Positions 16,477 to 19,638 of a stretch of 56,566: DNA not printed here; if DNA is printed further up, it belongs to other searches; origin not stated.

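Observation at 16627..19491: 954-aa single polypeptide fusing a PrimPol/AEP primase domain, an SF2 DECH helicase and a DUF559/Vsr-like nuclease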

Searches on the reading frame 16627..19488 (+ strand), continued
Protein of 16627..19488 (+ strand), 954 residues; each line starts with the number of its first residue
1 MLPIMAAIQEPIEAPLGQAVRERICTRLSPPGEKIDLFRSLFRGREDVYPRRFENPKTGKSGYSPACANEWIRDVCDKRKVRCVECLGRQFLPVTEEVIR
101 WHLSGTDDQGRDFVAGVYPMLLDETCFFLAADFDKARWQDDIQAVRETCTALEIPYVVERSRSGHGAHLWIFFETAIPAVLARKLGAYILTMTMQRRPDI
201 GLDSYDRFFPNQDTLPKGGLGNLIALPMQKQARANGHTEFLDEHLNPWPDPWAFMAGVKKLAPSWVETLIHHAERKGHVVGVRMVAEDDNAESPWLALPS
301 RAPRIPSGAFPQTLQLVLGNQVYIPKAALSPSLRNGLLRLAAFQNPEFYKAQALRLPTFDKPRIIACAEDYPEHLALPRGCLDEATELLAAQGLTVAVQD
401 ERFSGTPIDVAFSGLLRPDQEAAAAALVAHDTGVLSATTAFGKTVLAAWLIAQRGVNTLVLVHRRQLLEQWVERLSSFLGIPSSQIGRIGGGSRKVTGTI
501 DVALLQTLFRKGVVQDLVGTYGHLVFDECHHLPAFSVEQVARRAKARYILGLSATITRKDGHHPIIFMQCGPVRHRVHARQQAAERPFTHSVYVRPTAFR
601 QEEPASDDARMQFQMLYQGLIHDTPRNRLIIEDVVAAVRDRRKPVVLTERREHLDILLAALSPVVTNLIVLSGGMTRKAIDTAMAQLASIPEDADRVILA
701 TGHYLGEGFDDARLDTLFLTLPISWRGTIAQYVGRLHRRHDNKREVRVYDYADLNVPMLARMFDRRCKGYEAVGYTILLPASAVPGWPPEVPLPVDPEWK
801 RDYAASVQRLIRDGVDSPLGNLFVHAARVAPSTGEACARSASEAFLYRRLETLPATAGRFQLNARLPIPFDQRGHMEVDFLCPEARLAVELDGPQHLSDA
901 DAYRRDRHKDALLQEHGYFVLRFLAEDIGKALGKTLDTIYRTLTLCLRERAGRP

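Call 20: find_homologous_proteins(query=window:16627-19488:+, max_evalue=0.00001)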
Query window:16627-19488:+ (954 aa): 8000 proteins with E <= 0.00001 among 8000 candidates; the best 120 are listed.
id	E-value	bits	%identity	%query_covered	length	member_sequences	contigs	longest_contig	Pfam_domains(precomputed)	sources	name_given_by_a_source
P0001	0.0e+0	2201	100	100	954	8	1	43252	PF04480.19,PF00270.36,PF22548.3,PF04851.22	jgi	-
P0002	0.0e+0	1631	75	97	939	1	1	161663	PF04480.19,PF00270.36,PF22548.3,PF04851.22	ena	-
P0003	0.0e+0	1628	75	97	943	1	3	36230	PF04480.19,PF00270.36,PF22548.3,PF04851.22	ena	-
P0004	0.0e+0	1624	75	97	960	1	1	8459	PF04480.19,PF00270.36,PF22548.3,PF04851.22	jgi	-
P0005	0.0e+0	1622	74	98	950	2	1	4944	PF04480.19,PF00270.36,PF22548.3,PF04851.22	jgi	jgi:superfamily II DNA or RNA helicase/very-short-patch-repair endonuclease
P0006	0.0e+0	1618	75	96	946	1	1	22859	PF04480.19,PF00270.36,PF22548.3,PF04851.22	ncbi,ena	-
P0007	0.0e+0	1608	74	97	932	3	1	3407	PF04480.19,PF00270.36,PF22548.3,PF18741.8,PF04851.22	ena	-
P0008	0.0e+0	1595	73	97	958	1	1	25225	PF04480.19,PF00270.36,PF22548.3,PF04851.22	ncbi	-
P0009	0.0e+0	1582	74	97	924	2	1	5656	PF04480.19,PF00270.36,PF22548.3,PF04851.22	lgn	-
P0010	0.0e+0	1567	73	96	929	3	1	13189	PF04480.19,PF00270.36,PF22548.3,PF04851.22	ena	-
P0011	0.0e+0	1558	72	97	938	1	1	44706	PF04480.19,PF00270.36,PF22548.3,PF04851.22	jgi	jgi:superfamily II DNA or RNA helicase/very-short-patch-repair endonuclease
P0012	0.0e+0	1539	70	97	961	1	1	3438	PF04480.19,PF00270.36,PF22548.3,PF04851.22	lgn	-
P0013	0.0e+0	1505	69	98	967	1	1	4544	PF04480.19,PF00270.36,PF22548.3,PF04851.22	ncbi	-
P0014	0.0e+0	1503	71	96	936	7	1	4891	PF04480.19,PF00270.36,PF22548.3,PF04851.22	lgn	-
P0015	0.0e+0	1502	71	96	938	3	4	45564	PF04480.19,PF00270.36,PF22548.3,PF04851.22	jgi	jgi:superfamily II DNA or RNA helicase/very-short-patch-repair endonuclease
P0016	0.0e+0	1494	71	96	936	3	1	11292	PF04480.19,PF00270.36,PF22548.3,PF04851.22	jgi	-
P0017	0.0e+0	1494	71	96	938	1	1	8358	PF04480.19,PF00270.36,PF22548.3,PF04851.22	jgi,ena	-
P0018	0.0e+0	1494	70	96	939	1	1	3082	PF04480.19,PF00270.36,PF22548.3,PF04851.22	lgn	-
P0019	0.0e+0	1492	69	96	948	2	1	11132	PF04480.19,PF00270.36,PF22548.3,PF18741.8,PF04851.22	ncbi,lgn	-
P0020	0.0e+0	1491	69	96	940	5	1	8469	PF04480.19,PF00270.36,PF22548.3,PF04851.22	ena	-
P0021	0.0e+0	1491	69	97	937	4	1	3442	PF04480.19,PF00270.36,PF22548.3,PF04851.22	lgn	-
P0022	0.0e+0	1491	71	96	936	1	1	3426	PF04480.19,PF00270.36,PF22548.3,PF04851.22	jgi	-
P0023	0.0e+0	1487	70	96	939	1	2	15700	PF04480.19,PF00270.36,PF22548.3,PF04851.22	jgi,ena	-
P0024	0.0e+0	1487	69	97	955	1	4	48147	PF04480.19,PF00270.36,PF22548.3,PF04851.22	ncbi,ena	-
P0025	0.0e+0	1487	70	96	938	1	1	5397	PF04480.19,PF00270.36,PF22548.3,PF04851.22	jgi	jgi:superfamily II DNA or RNA helicase/very-short-patch-repair endonuclease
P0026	0.0e+0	1487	70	96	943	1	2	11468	PF04480.19,PF00270.36,PF22548.3,PF04851.22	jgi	jgi:superfamily II DNA or RNA helicase/very-short-patch-repair endonuclease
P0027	0.0e+0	1486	69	96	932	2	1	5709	PF04480.19,PF00270.36,PF22548.3,PF18741.8,PF04851.22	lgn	-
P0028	0.0e+0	1486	69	96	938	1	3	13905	PF04480.19,PF00270.36,PF22548.3,PF04851.22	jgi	jgi:superfamily II DNA or RNA helicase/very-short-patch-repair endonuclease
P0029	0.0e+0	1485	69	97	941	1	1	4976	PF04480.19,PF00270.36,PF22548.3,PF04851.22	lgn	-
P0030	0.0e+0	1484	70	96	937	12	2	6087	PF04480.19,PF00270.36,PF22548.3,PF04851.22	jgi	jgi:superfamily II DNA or RNA helicase/very-short-patch-repair endonuclease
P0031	0.0e+0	1484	70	96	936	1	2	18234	PF04480.19,PF00270.36,PF22548.3,PF04851.22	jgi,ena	-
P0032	0.0e+0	1484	70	96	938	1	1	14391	PF04480.19,PF00270.36,PF22548.3,PF04851.22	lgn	-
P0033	0.0e+0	1484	69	96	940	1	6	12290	PF04480.19,PF00270.36,PF22548.3,PF18741.8,PF04851.22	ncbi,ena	-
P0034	0.0e+0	1482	70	96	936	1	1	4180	PF04480.19,PF00270.36,PF22548.3,PF04851.22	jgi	-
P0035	0.0e+0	1481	69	96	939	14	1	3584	PF04480.19,PF00270.36,PF22548.3,PF04851.22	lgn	-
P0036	0.0e+0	1478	69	97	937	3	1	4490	PF04480.19,PF00270.36,PF22548.3,PF04851.22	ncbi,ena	-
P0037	0.0e+0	1478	70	96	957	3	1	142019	PF04480.19,PF00270.36,PF22548.3,PF04851.22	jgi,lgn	jgi:superfamily II DNA or RNA helicase/very-short-patch-repair endonuclease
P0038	0.0e+0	1477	75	89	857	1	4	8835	PF04480.19,PF00270.36,PF22548.3,PF04851.22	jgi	-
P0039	0.0e+0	1476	69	96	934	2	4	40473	PF04480.19,PF00270.36,PF22548.3,PF18741.8,PF04851.22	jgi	jgi:superfamily II DNA or RNA helicase/very-short-patch-repair endonuclease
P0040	0.0e+0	1476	69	96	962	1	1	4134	PF04480.19,PF00270.36,PF22548.3,PF18741.8,PF04851.22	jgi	jgi:superfamily II DNA or RNA helicase/very-short-patch-repair endonuclease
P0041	0.0e+0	1476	69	96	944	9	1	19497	PF04480.19,PF00270.36,PF22548.3,PF18741.8,PF04851.22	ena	-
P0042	0.0e+0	1476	69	97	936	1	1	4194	PF04480.19,PF00270.36,PF22548.3,PF18741.8,PF04851.22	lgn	-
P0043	0.0e+0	1474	74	90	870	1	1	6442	PF04480.19,PF00270.36,PF22548.3,PF04851.22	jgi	-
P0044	0.0e+0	1474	69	96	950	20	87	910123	PF04480.19,PF00270.36,PF22548.3,PF04851.22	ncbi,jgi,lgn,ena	jgi:superfamily II DNA or RNA helicase/very-short-patch-repair endonuclease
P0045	0.0e+0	1473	68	97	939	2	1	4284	PF04480.19,PF00270.36,PF22548.3,PF04851.22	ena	-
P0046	0.0e+0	1473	67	97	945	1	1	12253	PF04480.19,PF00270.36,PF22548.3,PF04851.22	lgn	-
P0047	0.0e+0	1471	69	96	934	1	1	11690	PF04480.19,PF00270.36,PF22548.3,PF18741.8,PF04851.22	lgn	-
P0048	0.0e+0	1470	69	97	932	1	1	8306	PF04480.19,PF00270.36,PF22548.3,PF18741.8,PF04851.22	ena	-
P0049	0.0e+0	1469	68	97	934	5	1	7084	PF04480.19,PF00270.36,PF22548.3,PF04851.22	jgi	jgi:superfamily II DNA or RNA helicase/very-short-patch-repair endonuclease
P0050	0.0e+0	1467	69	96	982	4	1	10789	PF04480.19,PF00270.36,PF22548.3,PF13401.13,PF04851.22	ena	-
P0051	0.0e+0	1467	69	97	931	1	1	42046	PF04480.19,PF00270.36,PF22548.3,PF04851.22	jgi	jgi:superfamily II DNA or RNA helicase/very-short-patch-repair endonuclease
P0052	0.0e+0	1465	69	96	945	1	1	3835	PF04480.19,PF00270.36,PF22548.3,PF04851.22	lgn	-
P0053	0.0e+0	1464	69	96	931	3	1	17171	PF04480.19,PF00270.36,PF22548.3,PF04851.22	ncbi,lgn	-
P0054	0.0e+0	1464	69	96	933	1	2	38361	PF04480.19,PF00270.36,PF22548.3,PF18741.8,PF04851.22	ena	-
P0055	0.0e+0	1464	69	97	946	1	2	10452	PF04480.19,PF00270.36,PF22548.3,PF18741.8,PF04851.22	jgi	-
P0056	0.0e+0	1463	69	96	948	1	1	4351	PF04480.19,PF00270.36,PF22548.3,PF04851.22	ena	-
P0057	0.0e+0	1463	69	97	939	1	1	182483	PF04480.19,PF00270.36,PF22548.3,PF18741.8,PF04851.22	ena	-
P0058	0.0e+0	1462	69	97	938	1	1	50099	PF04480.19,PF00270.36,PF22548.3,PF04851.22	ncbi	-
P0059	0.0e+0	1462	68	97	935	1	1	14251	PF04480.19,PF00270.36,PF22548.3,PF04851.22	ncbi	-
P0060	0.0e+0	1460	68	97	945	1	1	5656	PF04480.19,PF00270.36,PF22548.3,PF18741.8,PF04851.22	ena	-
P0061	0.0e+0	1459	69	95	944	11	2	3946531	PF04480.19,PF00270.36,PF22548.3,PF18741.8,PF04851.22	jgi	jgi:superfamily II DNA or RNA helicase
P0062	0.0e+0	1457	69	96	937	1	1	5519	PF04480.19,PF00270.36,PF22548.3,PF04851.22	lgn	-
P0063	0.0e+0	1457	68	98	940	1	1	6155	PF04480.19,PF00270.36,PF22548.3,PF18741.8,PF04851.22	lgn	-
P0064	0.0e+0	1457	69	96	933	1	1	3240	PF04480.19,PF00270.36,PF22548.3,PF18741.8,PF04851.22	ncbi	ncbi:MAG: TOTE conflict system archaeo-eukaryotic primase domain-containing protein [Tepidisphaerale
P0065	0.0e+0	1456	68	96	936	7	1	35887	PF04480.19,PF00270.36,PF22548.3,PF04851.22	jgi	jgi:superfamily II DNA or RNA helicase/very-short-patch-repair endonuclease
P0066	0.0e+0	1455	68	97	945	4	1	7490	PF04480.19,PF00270.36,PF22548.3,PF18741.8,PF13401.13,PF04851.22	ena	-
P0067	0.0e+0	1455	69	96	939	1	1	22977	PF04480.19,PF00270.36,PF22548.3,PF04851.22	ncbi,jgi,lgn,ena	-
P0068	0.0e+0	1454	69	96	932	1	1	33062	PF04480.19,PF00270.36,PF22548.3,PF18741.8,PF04851.22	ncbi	-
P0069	0.0e+0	1454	67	96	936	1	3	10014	PF04480.19,PF00270.36,PF22548.3,PF04851.22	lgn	-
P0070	0.0e+0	1454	67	96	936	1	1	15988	PF04480.19,PF00270.36,PF22548.3,PF04851.22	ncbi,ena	-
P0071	0.0e+0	1454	67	96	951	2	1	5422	PF04480.19,PF00270.36,PF22548.3,PF13401.13,PF04851.22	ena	-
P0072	0.0e+0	1453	67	96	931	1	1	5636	PF04480.19,PF00270.36,PF22548.3,PF04851.22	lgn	-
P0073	0.0e+0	1453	68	97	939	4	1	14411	PF04480.19,PF00270.36,PF22548.3,PF18741.8,PF04851.22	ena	-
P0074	0.0e+0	1453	69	96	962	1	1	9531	PF04480.19,PF00270.36,PF22548.3,PF18741.8,PF04851.22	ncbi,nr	ncbi:MAG: DUF559 domain-containing protein [Lentisphaerae bacterium]|nr:DUF559 domain-containing pro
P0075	0.0e+0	1453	68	97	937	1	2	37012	PF04480.19,PF00270.36,PF22548.3,PF04851.22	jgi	jgi:superfamily II DNA or RNA helicase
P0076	0.0e+0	1452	69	96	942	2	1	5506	PF04480.19,PF00270.36,PF22548.3,PF18741.8,PF04851.22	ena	-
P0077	0.0e+0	1452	68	96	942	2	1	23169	PF04480.19,PF00270.36,PF22548.3,PF18741.8,PF04851.22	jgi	-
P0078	0.0e+0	1452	68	97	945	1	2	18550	PF04480.19,PF00270.36,PF22548.3,PF18741.8,PF13401.13,PF04851.22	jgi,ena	-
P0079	0.0e+0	1452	67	97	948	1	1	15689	PF04480.19,PF00270.36,PF22548.3,PF04851.22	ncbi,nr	ncbi:MAG: DEAD/DEAH box helicase family protein [Planctomycetota bacterium]|nr:DEAD/DEAH box helicas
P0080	0.0e+0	1452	68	97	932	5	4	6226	PF04480.19,PF00270.36,PF22548.3,PF18741.8,PF04851.22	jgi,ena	-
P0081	0.0e+0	1451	68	97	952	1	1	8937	PF04480.19,PF00270.36,PF22548.3,PF04851.22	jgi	jgi:superfamily II DNA or RNA helicase/very-short-patch-repair endonuclease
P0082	0.0e+0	1450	68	96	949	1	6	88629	PF04480.19,PF00270.36,PF22548.3,PF18741.8,PF04851.22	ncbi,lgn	-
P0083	0.0e+0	1450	68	96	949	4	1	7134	PF04480.19,PF00270.36,PF22548.3,PF18741.8,PF04851.22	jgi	jgi:superfamily II DNA or RNA helicase/very-short-patch-repair endonuclease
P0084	0.0e+0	1450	68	97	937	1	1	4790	PF04480.19,PF00270.36,PF22548.3,PF18741.8,PF04851.22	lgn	-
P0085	0.0e+0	1450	68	96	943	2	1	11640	PF04480.19,PF00270.36,PF22548.3,PF04851.22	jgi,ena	-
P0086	0.0e+0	1450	68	95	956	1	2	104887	PF04480.19,PF00270.36,PF22548.3,PF04851.22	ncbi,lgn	-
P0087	0.0e+0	1450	68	96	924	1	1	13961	PF04480.19,PF00270.36,PF22548.3,PF04851.22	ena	-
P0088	0.0e+0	1449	68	96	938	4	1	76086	PF04480.19,PF00270.36,PF22548.3,PF04851.22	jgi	jgi:superfamily II DNA or RNA helicase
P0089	0.0e+0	1449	68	96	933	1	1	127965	PF04480.19,PF00270.36,PF22548.3,PF18741.8,PF04851.22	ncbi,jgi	-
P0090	0.0e+0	1448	68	97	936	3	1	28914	PF04480.19,PF00270.36,PF22548.3,PF18741.8,PF04851.22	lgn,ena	-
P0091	0.0e+0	1448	68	96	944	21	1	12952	PF04480.19,PF00270.36,PF22548.3,PF18741.8,PF04851.22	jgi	-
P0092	0.0e+0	1447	68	96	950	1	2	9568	PF04480.19,PF00270.36,PF22548.3,PF04851.22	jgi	jgi:superfamily II DNA or RNA helicase/very-short-patch-repair endonuclease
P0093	0.0e+0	1447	68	96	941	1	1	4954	PF04480.19,PF00270.36,PF22548.3,PF04851.22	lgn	-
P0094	0.0e+0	1447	68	96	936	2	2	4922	PF04480.19,PF00270.36,PF22548.3,PF18741.8,PF04851.22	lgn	-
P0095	0.0e+0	1447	68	96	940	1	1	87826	PF04480.19,PF00270.36,PF22548.3,PF18741.8,PF04851.22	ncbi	-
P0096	0.0e+0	1446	68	96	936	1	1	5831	PF04480.19,PF00270.36,PF22548.3,PF04851.22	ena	-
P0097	0.0e+0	1446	68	98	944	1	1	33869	PF04480.19,PF00270.36,PF22548.3,PF04851.22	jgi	jgi:superfamily II DNA or RNA helicase/very-short-patch-repair endonuclease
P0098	0.0e+0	1446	67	96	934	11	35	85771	PF04480.19,PF00270.36,PF22548.3,PF04851.22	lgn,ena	-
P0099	0.0e+0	1444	69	96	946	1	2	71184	PF04480.19,PF00270.36,PF22548.3,PF04851.22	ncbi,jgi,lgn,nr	ncbi:MAG: DEAD/DEAH box helicase family protein [Planctomycetes bacterium]|jgi:superfamily II DNA or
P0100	0.0e+0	1444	68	96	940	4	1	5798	PF04480.19,PF00270.36,PF22548.3,PF04851.22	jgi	-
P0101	0.0e+0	1444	68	97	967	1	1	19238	PF04480.19,PF00270.36,PF22548.3,PF04851.22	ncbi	-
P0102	0.0e+0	1444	69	95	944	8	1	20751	PF04480.19,PF00270.36,PF22548.3,PF18741.8,PF04851.22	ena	-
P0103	0.0e+0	1444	68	96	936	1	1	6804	PF04480.19,PF00270.36,PF22548.3,PF04851.22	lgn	-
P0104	0.0e+0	1444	67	98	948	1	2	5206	PF04480.19,PF00270.36,PF22548.3,PF18741.8,PF04851.22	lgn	-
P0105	0.0e+0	1443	68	96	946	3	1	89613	PF04480.19,PF00270.36,PF22548.3,PF18741.8,PF04851.22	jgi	-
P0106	0.0e+0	1443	68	96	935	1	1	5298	PF04480.19,PF00270.36,PF22548.3,PF18741.8,PF04851.22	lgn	-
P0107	0.0e+0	1443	67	96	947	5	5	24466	PF04480.19,PF00270.36,PF22548.3,PF18741.8,PF04851.22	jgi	jgi:superfamily II DNA or RNA helicase/very-short-patch-repair endonuclease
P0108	0.0e+0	1443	68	96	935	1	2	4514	PF04480.19,PF00270.36,PF22548.3,PF04851.22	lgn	-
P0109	0.0e+0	1443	68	96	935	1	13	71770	PF04480.19,PF00270.36,PF22548.3,PF04851.22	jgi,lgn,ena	-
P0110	0.0e+0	1443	67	96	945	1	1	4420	PF04480.19,PF00270.36,PF22548.3,PF04851.22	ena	-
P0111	0.0e+0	1443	66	96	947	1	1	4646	PF04480.19,PF00270.36,PF22548.3,PF04851.22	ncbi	ncbi:MAG: DEAD/DEAH box helicase family protein [Verrucomicrobiota bacterium]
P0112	0.0e+0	1442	67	97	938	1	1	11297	PF04480.19,PF00270.36,PF22548.3,PF04851.22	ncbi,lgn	ncbi:MAG: TOTE conflict system archaeo-eukaryotic primase domain-containing protein [Planctomycetota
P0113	0.0e+0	1442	68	96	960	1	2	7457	PF04480.19,PF00270.36,PF22548.3,PF18741.8,PF04851.22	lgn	-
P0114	0.0e+0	1442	67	98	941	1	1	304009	PF04480.19,PF00270.36,PF22548.3,PF04851.22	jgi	jgi:superfamily II DNA or RNA helicase/very-short-patch-repair endonuclease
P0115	0.0e+0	1442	68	96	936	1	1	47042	PF04480.19,PF00270.36,PF22548.3,PF04851.22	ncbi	ncbi:MAG: DEAD/DEAH box helicase family protein [Pirellulales bacterium]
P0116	0.0e+0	1442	68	96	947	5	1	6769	PF04480.19,PF00270.36,PF22548.3,PF04851.22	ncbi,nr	ncbi:MAG: DEAD/DEAH box helicase family protein [Pirellulaceae bacterium]|nr:DEAD/DEAH box helicase 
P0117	0.0e+0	1442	67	97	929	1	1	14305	PF04480.19,PF00270.36,PF22548.3,PF18741.8,PF04851.22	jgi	jgi:superfamily II DNA or RNA helicase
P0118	0.0e+0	1441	68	97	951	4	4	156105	PF04480.19,PF00270.36,PF22548.3,PF18741.8,PF04851.22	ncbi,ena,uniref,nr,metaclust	ncbi:putative DEAD-like superfamily protein [Candidatus Accumulibacter aalborgensis]|uniref:Putative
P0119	0.0e+0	1441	68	96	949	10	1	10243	PF04480.19,PF00270.36,PF22548.3,PF18741.8,PF04851.22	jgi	jgi:superfamily II DNA or RNA helicase/very-short-patch-repair endonuclease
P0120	0.0e+0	1441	67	95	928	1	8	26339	PF04480.19,PF00270.36,PF22548.3,PF18741.8,PF04851.22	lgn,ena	-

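Call 21: search_solved_structures(query=window:16627-19488:+, max_evalue=0.01)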
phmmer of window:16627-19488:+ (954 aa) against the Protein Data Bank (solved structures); distinct sequences matched with E-value up to 0.01: 9.
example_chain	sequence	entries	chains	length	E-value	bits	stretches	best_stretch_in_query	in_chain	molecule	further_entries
6p4f_A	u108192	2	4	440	3.2e-16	61.6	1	416-587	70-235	DNA-dependent ATPase XPBII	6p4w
5tnu_A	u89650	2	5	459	3.5e-16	61.4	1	416-587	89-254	DNA-dependent ATPase XPBII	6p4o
6p66_A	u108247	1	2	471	1.4e-13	52.8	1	416-568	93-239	DNA repair protein RAD25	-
2fwr_A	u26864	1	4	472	1.4e-13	52.8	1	416-568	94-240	DNA repair protein RAD25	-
2fz4_A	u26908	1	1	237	2.1e-13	52.2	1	416-565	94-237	DNA repair protein RAD25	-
7clg_A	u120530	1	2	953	1.6e-07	32.8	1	429-561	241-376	Putative helicase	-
7nqd_A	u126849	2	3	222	6.2e-06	27.5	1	163-263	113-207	TPR_REGION domain-containing protein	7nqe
7nqf_A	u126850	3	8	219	7.6e-06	27.2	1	163-262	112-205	TPR_REGION domain-containing protein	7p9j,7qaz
3hrl_A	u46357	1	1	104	0.0014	19.7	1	872-943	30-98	Endonuclease-Like Protein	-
